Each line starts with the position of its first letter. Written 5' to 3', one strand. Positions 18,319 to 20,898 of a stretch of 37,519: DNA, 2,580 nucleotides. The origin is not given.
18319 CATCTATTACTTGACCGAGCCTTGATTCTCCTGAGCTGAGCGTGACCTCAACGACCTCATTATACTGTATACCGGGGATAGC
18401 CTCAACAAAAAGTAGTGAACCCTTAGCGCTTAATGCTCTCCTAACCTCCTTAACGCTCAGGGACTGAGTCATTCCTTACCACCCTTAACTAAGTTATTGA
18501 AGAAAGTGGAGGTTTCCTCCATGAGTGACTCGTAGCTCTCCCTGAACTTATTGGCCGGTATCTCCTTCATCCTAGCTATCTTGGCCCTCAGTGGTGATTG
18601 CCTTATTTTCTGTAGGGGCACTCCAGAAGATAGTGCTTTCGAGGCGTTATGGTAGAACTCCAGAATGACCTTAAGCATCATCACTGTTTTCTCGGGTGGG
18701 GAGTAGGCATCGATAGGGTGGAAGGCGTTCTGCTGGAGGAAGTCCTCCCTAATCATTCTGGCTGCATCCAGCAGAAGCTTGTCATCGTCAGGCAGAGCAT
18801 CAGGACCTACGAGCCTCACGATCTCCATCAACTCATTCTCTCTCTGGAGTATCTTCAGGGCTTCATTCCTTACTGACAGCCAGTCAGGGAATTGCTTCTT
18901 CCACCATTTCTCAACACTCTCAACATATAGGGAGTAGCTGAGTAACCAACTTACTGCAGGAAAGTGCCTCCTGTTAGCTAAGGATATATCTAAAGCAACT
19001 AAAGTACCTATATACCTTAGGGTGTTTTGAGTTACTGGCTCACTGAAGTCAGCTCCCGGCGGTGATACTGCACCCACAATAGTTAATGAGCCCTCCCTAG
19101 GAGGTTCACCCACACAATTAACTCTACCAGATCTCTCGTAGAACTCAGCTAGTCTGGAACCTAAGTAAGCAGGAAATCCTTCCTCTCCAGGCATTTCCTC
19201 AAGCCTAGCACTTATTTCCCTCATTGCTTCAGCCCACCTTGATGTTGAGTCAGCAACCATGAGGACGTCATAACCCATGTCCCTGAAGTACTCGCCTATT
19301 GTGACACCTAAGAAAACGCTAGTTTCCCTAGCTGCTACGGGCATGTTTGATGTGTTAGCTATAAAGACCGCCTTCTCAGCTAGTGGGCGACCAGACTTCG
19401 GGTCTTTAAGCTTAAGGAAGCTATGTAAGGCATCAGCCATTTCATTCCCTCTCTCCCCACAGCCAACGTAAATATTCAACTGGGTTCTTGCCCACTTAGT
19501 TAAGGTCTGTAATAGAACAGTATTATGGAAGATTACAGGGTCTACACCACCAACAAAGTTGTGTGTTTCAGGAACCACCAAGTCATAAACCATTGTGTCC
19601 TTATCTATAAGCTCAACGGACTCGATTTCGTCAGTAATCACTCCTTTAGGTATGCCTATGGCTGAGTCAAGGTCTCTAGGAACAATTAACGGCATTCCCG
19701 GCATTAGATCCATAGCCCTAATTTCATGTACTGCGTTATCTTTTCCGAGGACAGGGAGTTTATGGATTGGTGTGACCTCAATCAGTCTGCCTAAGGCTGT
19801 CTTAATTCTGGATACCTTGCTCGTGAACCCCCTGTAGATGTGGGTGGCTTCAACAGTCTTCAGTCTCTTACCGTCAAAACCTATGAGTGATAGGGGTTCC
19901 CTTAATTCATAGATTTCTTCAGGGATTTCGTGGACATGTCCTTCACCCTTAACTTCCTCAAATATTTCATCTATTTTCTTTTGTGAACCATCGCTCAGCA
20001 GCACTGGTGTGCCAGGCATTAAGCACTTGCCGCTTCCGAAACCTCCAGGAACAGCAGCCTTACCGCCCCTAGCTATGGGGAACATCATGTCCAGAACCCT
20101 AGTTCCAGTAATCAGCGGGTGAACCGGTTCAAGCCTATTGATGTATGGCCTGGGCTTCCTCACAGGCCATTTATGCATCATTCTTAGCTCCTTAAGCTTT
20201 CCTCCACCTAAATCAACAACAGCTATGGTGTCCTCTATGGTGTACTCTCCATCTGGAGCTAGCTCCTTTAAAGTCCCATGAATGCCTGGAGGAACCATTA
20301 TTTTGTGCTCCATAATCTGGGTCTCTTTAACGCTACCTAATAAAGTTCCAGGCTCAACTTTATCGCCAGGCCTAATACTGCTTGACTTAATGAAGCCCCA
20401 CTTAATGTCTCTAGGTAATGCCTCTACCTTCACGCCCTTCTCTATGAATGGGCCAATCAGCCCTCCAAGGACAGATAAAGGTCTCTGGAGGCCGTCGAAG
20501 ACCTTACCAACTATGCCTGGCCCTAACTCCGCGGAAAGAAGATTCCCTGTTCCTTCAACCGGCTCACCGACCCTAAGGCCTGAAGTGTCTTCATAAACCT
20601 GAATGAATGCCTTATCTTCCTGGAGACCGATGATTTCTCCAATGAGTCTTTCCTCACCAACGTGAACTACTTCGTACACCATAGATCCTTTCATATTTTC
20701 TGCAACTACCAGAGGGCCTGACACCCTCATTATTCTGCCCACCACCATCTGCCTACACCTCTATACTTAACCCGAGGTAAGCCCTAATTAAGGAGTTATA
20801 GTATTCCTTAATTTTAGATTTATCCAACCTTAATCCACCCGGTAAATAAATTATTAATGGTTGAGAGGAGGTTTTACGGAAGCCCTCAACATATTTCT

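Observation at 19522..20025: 168-aa mini-intein splitting the Walker A P-loop of the ATP synthase catalytic subunit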

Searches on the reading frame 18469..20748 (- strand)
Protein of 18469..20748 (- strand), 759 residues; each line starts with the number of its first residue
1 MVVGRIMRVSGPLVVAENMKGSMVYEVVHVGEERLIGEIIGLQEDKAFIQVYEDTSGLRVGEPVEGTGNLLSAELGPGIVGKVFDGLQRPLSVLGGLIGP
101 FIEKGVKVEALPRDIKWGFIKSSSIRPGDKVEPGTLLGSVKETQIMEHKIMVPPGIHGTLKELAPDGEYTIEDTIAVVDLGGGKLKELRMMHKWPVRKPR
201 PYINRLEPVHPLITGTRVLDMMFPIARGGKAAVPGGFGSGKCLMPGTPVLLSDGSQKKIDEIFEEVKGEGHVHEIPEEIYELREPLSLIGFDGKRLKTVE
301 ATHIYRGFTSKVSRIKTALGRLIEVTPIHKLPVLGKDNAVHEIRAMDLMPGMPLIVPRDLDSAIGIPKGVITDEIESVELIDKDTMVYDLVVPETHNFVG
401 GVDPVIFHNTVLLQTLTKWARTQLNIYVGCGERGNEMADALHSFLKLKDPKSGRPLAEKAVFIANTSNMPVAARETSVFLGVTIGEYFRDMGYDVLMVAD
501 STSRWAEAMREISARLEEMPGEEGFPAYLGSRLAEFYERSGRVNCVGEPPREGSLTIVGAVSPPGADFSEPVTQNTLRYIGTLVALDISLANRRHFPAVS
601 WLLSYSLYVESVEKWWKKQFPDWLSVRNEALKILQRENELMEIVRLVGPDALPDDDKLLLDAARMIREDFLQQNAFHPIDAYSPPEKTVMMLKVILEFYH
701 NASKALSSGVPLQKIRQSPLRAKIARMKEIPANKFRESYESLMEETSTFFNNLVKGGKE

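Call 3: search_protein_families(library=pfam, proteins=[window:18469-20748:-], max_evalue=1)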
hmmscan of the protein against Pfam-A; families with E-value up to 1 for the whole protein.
window:18469-20748:- (759 aa): 6 families
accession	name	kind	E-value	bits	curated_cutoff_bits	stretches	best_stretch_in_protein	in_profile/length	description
PF00006.31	ATP-synt_ab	-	4.3e-63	213.2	29.5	2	410-606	28-213/213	ATP synthase alpha/beta family, nucleotide-binding domain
PF16886.11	ATP-synt_ab_Xtn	-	2.6e-30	104.4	25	1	108-197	1-88/88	ATPsynthase alpha/beta subunit barrel-sandwich domain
PF22919.1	ATP-synt_VA_C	-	2.5e-28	98.5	24.7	1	615-715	3-100/101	C-terminal domain of V and A type ATP synthase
PF02874.29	ATP-synt_ab_N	-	1.7e-16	60.9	20.9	1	6-68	1-69/69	ATP synthase alpha/beta family, beta-barrel domain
PF14890.11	Intein_splicing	-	1.2e-14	54.8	35.8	1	250-409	3-155/155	Intein splicing domain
PF01551.29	Peptidase_M23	-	0.24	12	28.7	0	119-144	51-76/96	Peptidase family M23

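Call 4: search_protein_families(library=ncbifam, proteins=[window:18469-20748:-], max_evalue=1)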
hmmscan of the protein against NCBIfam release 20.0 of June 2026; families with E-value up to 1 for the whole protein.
window:18469-20748:- (759 aa): 42 families (the best 25 are shown)
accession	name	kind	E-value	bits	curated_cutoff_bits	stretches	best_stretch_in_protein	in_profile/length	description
NF011287.0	PRK14698.1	equivalog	3e-266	886.2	1238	2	370-755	631-1013/1017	V-type ATP synthase subunit A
TIGR01043.1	ATP_syn_A_arch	equivalog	2.2e-255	848.6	972.15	2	409-747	237-576/580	ATP synthase subunit A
NF003220.0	PRK04192.1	subfamily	1.8e-248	825.7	470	2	409-755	240-585/588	V-type ATP synthase subunit A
TIGR01042.1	V-ATPase_V1_A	equivalog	4.2e-202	672.9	779.9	2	409-740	239-574/591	V-type ATPase subunit A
TIGR01026.1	fliI_yscN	subfamily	1.8e-41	142.3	379.5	3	411-645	178-395/440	FliI/YscN family ATPase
TIGR02546.1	III_secr_ATP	equivalog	1.9e-40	138.9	604.75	3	410-643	160-376/423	type III secretion system ATPase SctN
TIGR03497.1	FliI_clade2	equivalog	2.1e-40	139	629.8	2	411-645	152-369/413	flagellar protein export ATPase FliI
TIGR03496.1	FliI_clade1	equivalog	4.4e-38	131.2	619.1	2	410-646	151-372/414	flagellar protein export ATPase FliI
NF003235.0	PRK04196.1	subfamily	2.9e-37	128.5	349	2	458-675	206-418/462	V-type ATP synthase subunit B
TIGR03498.1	FliI_clade3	equivalog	6.1e-35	120.7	587.45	2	410-640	154-369/418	flagellar protein export ATPase FliI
TIGR01039.1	atpD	equivalog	9.5e-35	120.2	462.85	2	376-689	123-421/462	F0F1 ATP synthase subunit beta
TIGR01040.1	V-ATPase_V1_B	equivalog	6.9e-34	117.2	804.65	2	458-694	211-442/467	V-type ATPase subunit B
NF005391.0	PRK06936.1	equivalog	8.1e-31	107.3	657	2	410-613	176-365/439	type III secretion system ATPase SctN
TIGR01041.1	ATP_syn_B_arch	equivalog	2.5e-30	105.3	844.65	2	458-674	202-413/458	ATP synthase subunit B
NF005295.0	PRK06820.1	equivalog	1.7e-28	99.8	690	2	412-612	179-365/440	EscN/YscN/HrcN family type III secretion system ATPase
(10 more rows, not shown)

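Call 9: find_homologous_proteins(query=window:18469-20748:-, max_evalue=1e-50)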
Query window:18469-20748:- (759 aa): 8000 proteins with E <= 1e-50 among 8000 candidates; the best 120 are listed.
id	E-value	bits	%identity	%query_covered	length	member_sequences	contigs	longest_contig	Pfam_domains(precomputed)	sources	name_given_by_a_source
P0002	0.0e+0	1714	100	100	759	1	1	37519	PF16886.12,PF02874.30,PF00006.32,PF22919.2,PF14890.12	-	-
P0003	0.0e+0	1359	83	52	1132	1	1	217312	PF16886.12,PF02874.30,PF00006.32,PF22919.2,PF14528.12,PF14527.12,PF14890.12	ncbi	-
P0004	0.0e+0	1304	75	57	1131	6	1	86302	PF16886.12,PF02874.30,PF00006.32,PF22919.2,PF14528.12,PF14890.12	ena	-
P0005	0.0e+0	1215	79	53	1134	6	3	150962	PF16886.12,PF02874.30,PF00006.32,PF22919.2,PF14528.12,PF14890.12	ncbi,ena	-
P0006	0.0e+0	1205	81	49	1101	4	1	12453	PF16886.12,PF02874.30,PF00006.32,PF22919.2,PF14528.12,PF14890.12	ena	-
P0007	0.0e+0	1199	73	55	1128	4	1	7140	PF16886.12,PF02874.30,PF00006.32,PF22919.2,PF14528.12,PF14527.12,PF14890.12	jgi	-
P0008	0.0e+0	1192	74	55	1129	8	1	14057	PF16886.12,PF02874.30,PF00006.32,PF22919.2,PF14528.12,PF14890.12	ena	-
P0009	0.0e+0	1177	78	50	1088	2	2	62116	PF16886.12,PF02874.30,PF00006.32,PF22919.2,PF14528.12,PF14890.12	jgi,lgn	-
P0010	0.0e+0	1167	72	53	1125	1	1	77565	PF16886.12,PF02874.30,PF00006.32,PF22919.2,PF14528.12,PF14890.12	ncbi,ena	-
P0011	0.0e+0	1138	73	52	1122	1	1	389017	PF16886.12,PF02874.30,PF00006.32,PF22919.2,PF14528.12,PF14890.12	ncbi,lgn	-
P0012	0.0e+0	1130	82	51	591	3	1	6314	PF16886.12,PF02874.30,PF00006.32,PF22919.2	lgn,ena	-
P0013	0.0e+0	1113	80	51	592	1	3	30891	PF16886.12,PF02874.30,PF00006.32,PF22919.2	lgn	-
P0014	0.0e+0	1111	81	51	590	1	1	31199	PF16886.12,PF02874.30,PF00006.32,PF22919.2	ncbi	-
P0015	0.0e+0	1092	69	53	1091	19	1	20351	PF16886.12,PF02874.30,PF00006.32,PF22919.2,PF14528.12,PF14890.12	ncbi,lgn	ncbi:MAG: V-type ATP synthase subunit A [Sulfolobales archaeon]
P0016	0.0e+0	1088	68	52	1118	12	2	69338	PF16886.12,PF02874.30,PF00006.32,PF22919.2,PF14528.12,PF14890.12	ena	-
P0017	0.0e+0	1085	69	52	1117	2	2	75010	PF16886.12,PF02874.30,PF00006.32,PF22919.2,PF14528.12,PF14890.12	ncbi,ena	-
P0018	0.0e+0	1077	70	51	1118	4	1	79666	PF16886.12,PF02874.30,PF00006.32,PF22919.2,PF14528.12,PF14890.12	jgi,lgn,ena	-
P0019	0.0e+0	1073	68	51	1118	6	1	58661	PF16886.12,PF02874.30,PF00006.32,PF22919.2,PF14528.12,PF14890.12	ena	-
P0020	0.0e+0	1066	66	52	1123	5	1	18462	PF16886.12,PF02874.30,PF00006.32,PF22919.2,PF14528.12,PF14890.12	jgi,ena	-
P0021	0.0e+0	1064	59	59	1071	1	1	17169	PF16886.12,PF02874.30,PF00006.32,PF22919.2,PF14528.12,PF14890.12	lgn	-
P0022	0.0e+0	1058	65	54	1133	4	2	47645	PF16886.12,PF02874.30,PF00006.32,PF22919.2,PF14528.12,PF14890.12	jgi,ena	-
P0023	0.0e+0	1042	83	46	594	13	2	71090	PF16886.12,PF02874.30,PF00006.32,PF22919.2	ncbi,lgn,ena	-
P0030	0.0e+0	1017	64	52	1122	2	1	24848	PF16886.12,PF02874.30,PF00006.32,PF22919.2,PF14528.12,PF14890.12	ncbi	-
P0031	0.0e+0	1015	60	61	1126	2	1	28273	PF16886.12,PF02874.30,PF00006.32,PF22919.2,PF14528.12,PF14890.12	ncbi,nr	ncbi:MAG: V-type ATP synthase subunit A [Desulfurococcales archaeon]|nr:V-type ATP synthase subunit 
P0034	1.6e-297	1007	63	52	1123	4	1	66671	PF16886.12,PF02874.30,PF00006.32,PF22919.2,PF14528.12,PF14890.12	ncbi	-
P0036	1.8e-295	1000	66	52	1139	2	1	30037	PF16886.12,PF02874.30,PF00006.32,PF22919.2,PF14528.12,PF14890.12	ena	-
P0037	5.6e-295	999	66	51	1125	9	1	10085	PF16886.12,PF02874.30,PF00006.32,PF22919.2,PF14528.12,PF14890.12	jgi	-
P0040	2.6e-294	997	64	52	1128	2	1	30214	PF16886.12,PF02874.30,PF00006.32,PF22919.2,PF14528.12,PF14890.12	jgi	-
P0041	1.2e-293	994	65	52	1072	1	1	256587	PF16886.12,PF02874.30,PF00006.32,PF22919.2,PF14890.12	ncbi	-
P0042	4.4e-293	992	64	53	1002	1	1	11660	PF16886.12,PF02874.30,PF00006.32,PF22919.2,PF14890.12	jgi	-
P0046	2.6e-290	983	66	51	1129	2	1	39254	PF16886.12,PF02874.30,PF00006.32,PF22919.2,PF14528.12,PF14890.12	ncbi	-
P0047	8.4e-290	982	57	53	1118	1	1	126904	PF16886.12,PF02874.30,PF00006.32,PF22919.2,PF14528.12,PF14890.12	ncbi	-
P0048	1.3e-288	978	64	52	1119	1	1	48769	PF16886.12,PF02874.30,PF00006.32,PF22919.2,PF14528.12,PF14890.12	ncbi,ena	-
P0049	1.4e-288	978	54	65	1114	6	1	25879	PF16886.12,PF02874.30,PF00006.32,PF22919.2,PF14528.12,PF14890.12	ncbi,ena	-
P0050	9.6e-288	975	64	52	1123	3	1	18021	PF16886.12,PF02874.30,PF00006.32,PF22919.2,PF14528.12,PF14890.12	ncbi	-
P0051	4.6e-285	966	65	50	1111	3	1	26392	PF16886.12,PF02874.30,PF00006.32,PF22919.2,PF14528.12,PF14890.12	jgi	-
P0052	6.9e-282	955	65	51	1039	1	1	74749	PF16886.12,PF02874.30,PF00006.32,PF22919.2,PF14890.12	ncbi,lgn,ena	-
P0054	2.5e-276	937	87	51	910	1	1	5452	PF00006.32,PF22919.2,PF14528.12,PF14527.12,PF14890.12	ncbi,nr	ncbi:MAG: V-type ATP synthase subunit A [Desulfurococcales archaeon]|nr:V-type ATP synthase subunit 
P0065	4.9e-257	873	59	47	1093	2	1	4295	PF16886.12,PF02874.30,PF00006.32,PF22919.2,PF14528.12,PF14890.12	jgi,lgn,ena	-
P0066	2.6e-256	871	58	46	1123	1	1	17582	PF16886.12,PF02874.30,PF00006.32,PF22919.2,PF14528.12,PF14890.12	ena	-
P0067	1.2e-255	869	54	52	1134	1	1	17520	PF16886.12,PF02874.30,PF00006.32,PF22919.2,PF14890.12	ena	-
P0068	1.9e-255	868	62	51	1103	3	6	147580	PF16886.12,PF02874.30,PF00006.32,PF22919.2,PF14528.12,PF14890.12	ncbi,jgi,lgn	ncbi:MAG: V-type ATP synthase subunit A [Candidatus Hadarchaeales archaeon]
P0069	3.0e-254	864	58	46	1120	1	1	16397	PF16886.12,PF02874.30,PF00006.32,PF22919.2,PF14528.12,PF14890.12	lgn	-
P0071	1.6e-253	862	57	51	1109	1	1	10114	PF16886.12,PF02874.30,PF00006.32,PF22919.2,PF14528.12,PF14890.12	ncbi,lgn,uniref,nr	ncbi:hypothetical protein AKJ55_00850 [candidate division MSBL1 archaeon SCGC-AAA382M17]|uniref:A-ty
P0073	1.0e-252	859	86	58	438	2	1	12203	PF00006.32,PF22919.2,PF14890.12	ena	-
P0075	6.3e-252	856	57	51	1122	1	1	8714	PF16886.12,PF02874.30,PF00006.32,PF22919.2,PF14528.12,PF14890.12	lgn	-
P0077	9.3e-250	849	58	48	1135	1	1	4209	PF16886.12,PF02874.30,PF00006.32,PF22919.2,PF14528.12,PF14527.12,PF14890.12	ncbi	-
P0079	3.1e-249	848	57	50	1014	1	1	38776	PF16886.12,PF02874.30,PF00006.32,PF22919.2,PF14528.12,PF14890.12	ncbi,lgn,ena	-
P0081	4.9e-249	847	59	51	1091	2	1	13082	PF16886.12,PF02874.30,PF00006.32,PF22919.2,PF14528.12,PF14890.12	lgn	-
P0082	5.0e-249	847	58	48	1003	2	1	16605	PF16886.12,PF02874.30,PF00006.32,PF22919.2,PF14890.12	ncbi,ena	-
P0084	1.5e-248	845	57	51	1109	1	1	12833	PF16886.12,PF02874.30,PF00006.32,PF22919.2,PF14528.12,PF14890.12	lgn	-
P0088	3.5e-248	844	57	51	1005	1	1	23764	PF16886.12,PF02874.30,PF00006.32,PF22919.2,PF14528.12,PF14890.12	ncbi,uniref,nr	ncbi:MAG: V/A-type H+/Na+-transporting ATPase subunit [Pyrococcus sp.]|uniref:V-type ATP synthase su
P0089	4.9e-248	844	51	61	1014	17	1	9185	PF16886.12,PF02874.30,PF00006.32,PF22919.2,PF14528.12,PF14890.12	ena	-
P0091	5.5e-248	843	52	59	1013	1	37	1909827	PF16886.12,PF02874.30,PF00006.32,PF22919.2,PF14528.12,PF14890.12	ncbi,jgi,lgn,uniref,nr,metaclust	ncbi:V-type ATP synthase subunit A [Pyrococcus furiosus DSM 3638]|uniref:A-type ATP synthase subunit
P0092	6.5e-248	843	56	52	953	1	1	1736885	PF16886.12,PF02874.30,PF00006.32,PF22919.2,PF14890.12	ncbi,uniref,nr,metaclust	ncbi:V-type ATP synthase subunit A [Pyrococcus sp. ST04]|uniref:V-type ATP synthase subunit A n=1 Ta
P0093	1.3e-247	842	60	50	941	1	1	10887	PF16886.12,PF02874.30,PF00006.32,PF22919.2,PF14890.12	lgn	-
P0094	1.5e-247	842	57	51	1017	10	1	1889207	PF16886.12,PF02874.30,PF00006.32,PF22919.2,PF14528.12,PF14890.12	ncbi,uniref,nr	ncbi:V-type ATP synthase subunit A [Thermococcus aggregans]|uniref:A-type ATP synthase subunit A n=2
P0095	2.4e-247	841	58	51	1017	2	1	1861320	PF16886.12,PF02874.30,PF00006.32,PF22919.2,PF14528.12,PF14890.12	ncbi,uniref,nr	ncbi:V-type ATP synthase subunit A [Pyrococcus sp. NA2]|uniref:V-type ATP synthase subunit A n=1 Tax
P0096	3.0e-247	841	60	50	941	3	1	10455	PF16886.12,PF02874.30,PF00006.32,PF22919.2,PF14890.12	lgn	-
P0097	4.6e-247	840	58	51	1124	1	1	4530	PF16886.12,PF02874.30,PF00006.32,PF22919.2,PF14528.12,PF14890.12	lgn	-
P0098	6.7e-247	840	57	51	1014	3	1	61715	PF16886.12,PF02874.30,PF00006.32,PF22919.2,PF14528.12,PF14890.12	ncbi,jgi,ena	-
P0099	7.3e-247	840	55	52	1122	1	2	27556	PF16886.12,PF02874.30,PF00006.32,PF22919.2,PF14528.12,PF14890.12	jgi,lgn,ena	-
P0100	1.3e-246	839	56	54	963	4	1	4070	PF16886.12,PF02874.30,PF00006.32,PF22919.2,PF14528.12,PF14890.12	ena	-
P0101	4.1e-246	837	56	49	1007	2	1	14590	PF16886.12,PF02874.30,PF00006.32,PF22919.2,PF14890.12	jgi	-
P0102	4.2e-246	837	58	51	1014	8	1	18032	PF16886.12,PF02874.30,PF00006.32,PF22919.2,PF14528.12,PF14890.12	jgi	-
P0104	2.8e-245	834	58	46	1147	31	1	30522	PF16886.12,PF02874.30,PF00006.32,PF22919.2,PF14890.12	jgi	-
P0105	7.2e-245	833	55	52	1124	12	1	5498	PF16886.12,PF02874.30,PF00006.32,PF22919.2,PF14528.12,PF14890.12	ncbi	-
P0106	7.7e-245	833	57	51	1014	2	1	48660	PF16886.12,PF02874.30,PF00006.32,PF22919.2,PF14528.12,PF14890.12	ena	-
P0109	2.1e-244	832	56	51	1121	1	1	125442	PF16886.12,PF02874.30,PF00006.32,PF22919.2,PF14528.12,PF14890.12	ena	-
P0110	2.1e-244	832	57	48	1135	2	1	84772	PF16886.12,PF02874.30,PF00006.32,PF22919.2,PF14528.12,PF14890.12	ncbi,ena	-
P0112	3.0e-244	831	51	58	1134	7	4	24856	PF16886.12,PF02874.30,PF00006.32,PF22919.2,PF14528.12,PF14890.12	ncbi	ncbi:MAG: V-type ATP synthase subunit A [Promethearchaeota archaeon]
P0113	3.3e-244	831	55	50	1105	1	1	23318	PF16886.12,PF02874.30,PF00006.32,PF22919.2,PF14528.12,PF14890.12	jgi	jgi:V/A-type H+-transporting ATPase subunit A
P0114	8.0e-244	830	57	49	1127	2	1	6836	PF16886.12,PF02874.30,PF00006.32,PF22919.2,PF14528.12,PF14890.12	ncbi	ncbi:MAG: V-type ATP synthase subunit A [Candidatus Odinarchaeia archaeon]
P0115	3.3e-243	828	54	52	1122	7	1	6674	PF16886.12,PF02874.30,PF00006.32,PF22919.2,PF14890.12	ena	-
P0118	1.2e-242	826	58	51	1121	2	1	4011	PF16886.12,PF02874.30,PF00006.32,PF22919.2,PF14528.12,PF14890.12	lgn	-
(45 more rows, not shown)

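Call 24: find_encoding_contigs(protein=P0073, flank=6000, max_places=4)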
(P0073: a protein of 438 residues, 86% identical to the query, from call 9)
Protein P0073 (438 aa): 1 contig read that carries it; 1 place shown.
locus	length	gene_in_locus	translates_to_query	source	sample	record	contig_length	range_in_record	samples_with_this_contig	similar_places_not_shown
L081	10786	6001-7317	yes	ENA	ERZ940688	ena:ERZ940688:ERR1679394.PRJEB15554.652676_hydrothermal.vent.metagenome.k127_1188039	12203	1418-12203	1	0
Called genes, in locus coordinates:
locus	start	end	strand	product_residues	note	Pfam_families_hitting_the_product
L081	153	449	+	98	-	-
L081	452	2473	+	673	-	PF01496:V_ATPase_I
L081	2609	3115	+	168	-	PF00137:ATP-synt_C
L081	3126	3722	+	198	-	PF01991:vATP-synt_E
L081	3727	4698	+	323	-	-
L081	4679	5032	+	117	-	PF01990:ATP-synt_F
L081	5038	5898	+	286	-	PF02874:ATP-synt_ab_N, PF16886:ATP-synt_ab_Xtn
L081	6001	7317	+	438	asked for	PF14890:Intein_splicing, PF00006:ATP-synt_ab, PF22919:ATP-synt_VA_C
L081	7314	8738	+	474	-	PF02874:ATP-synt_ab_N (weak), PF00006:ATP-synt_ab, PF22919:ATP-synt_VA_C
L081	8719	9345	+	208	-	PF01813:ATP-synt_D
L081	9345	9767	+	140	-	PF01886:DUF61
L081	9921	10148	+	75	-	-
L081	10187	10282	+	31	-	-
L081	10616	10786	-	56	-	?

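Call 25: find_encoding_contigs(protein=P0003, flank=6000, max_places=2)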
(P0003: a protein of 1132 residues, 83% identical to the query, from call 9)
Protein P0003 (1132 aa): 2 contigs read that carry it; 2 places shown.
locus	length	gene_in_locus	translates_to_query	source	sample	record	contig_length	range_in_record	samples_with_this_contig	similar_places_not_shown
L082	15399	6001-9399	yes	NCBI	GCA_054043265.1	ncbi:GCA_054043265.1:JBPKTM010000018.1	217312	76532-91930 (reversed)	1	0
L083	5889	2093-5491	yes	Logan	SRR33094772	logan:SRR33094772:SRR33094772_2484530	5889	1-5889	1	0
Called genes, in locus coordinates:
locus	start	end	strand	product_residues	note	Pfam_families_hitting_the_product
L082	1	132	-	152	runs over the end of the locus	PF01978:TrmB (weak), PF12802:MarR_2 (weak), PF01022:HTH_5 (faint), PF08279:HTH_11 (weak), PF13404:HTH_AsnC-type, PF13412:HTH_24, PF22451:NirdL-like_HTH (weak), PF01037:AsnC_trans_reg, +1 more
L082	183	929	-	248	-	PF00705:PCNA_N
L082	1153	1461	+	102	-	-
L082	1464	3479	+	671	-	PF01496:V_ATPase_I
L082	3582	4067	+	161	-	PF00137:ATP-synt_C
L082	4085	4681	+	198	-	PF01991:vATP-synt_E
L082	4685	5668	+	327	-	-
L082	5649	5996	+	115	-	PF01990:ATP-synt_F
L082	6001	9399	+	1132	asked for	PF02874:ATP-synt_ab_N, PF16886:ATP-synt_ab_Xtn, PF14890:Intein_splicing, PF14528:LAGLIDADG_3, PF14527:LAGLIDADG_WhiA (weak), PF00006:ATP-synt_ab, PF22919:ATP-synt_VA_C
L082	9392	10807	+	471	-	PF02874:ATP-synt_ab_N (weak), PF00006:ATP-synt_ab, PF22919:ATP-synt_VA_C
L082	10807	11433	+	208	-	PF01813:ATP-synt_D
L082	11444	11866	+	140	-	PF01886:DUF61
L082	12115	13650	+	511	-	PF00437:T2SSE (weak), PF20720:nSTAND3 (weak), PF27298:PINA_C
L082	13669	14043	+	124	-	-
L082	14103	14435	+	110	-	PF05129:Zn_ribbon_Elf1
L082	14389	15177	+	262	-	PF01884:PcrB, PF00977:His_biosynth (weak)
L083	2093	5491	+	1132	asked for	PF02874:ATP-synt_ab_N, PF16886:ATP-synt_ab_Xtn, PF14890:Intein_splicing, PF14528:LAGLIDADG_3, PF14527:LAGLIDADG_WhiA (weak), PF00006:ATP-synt_ab, PF22919:ATP-synt_VA_C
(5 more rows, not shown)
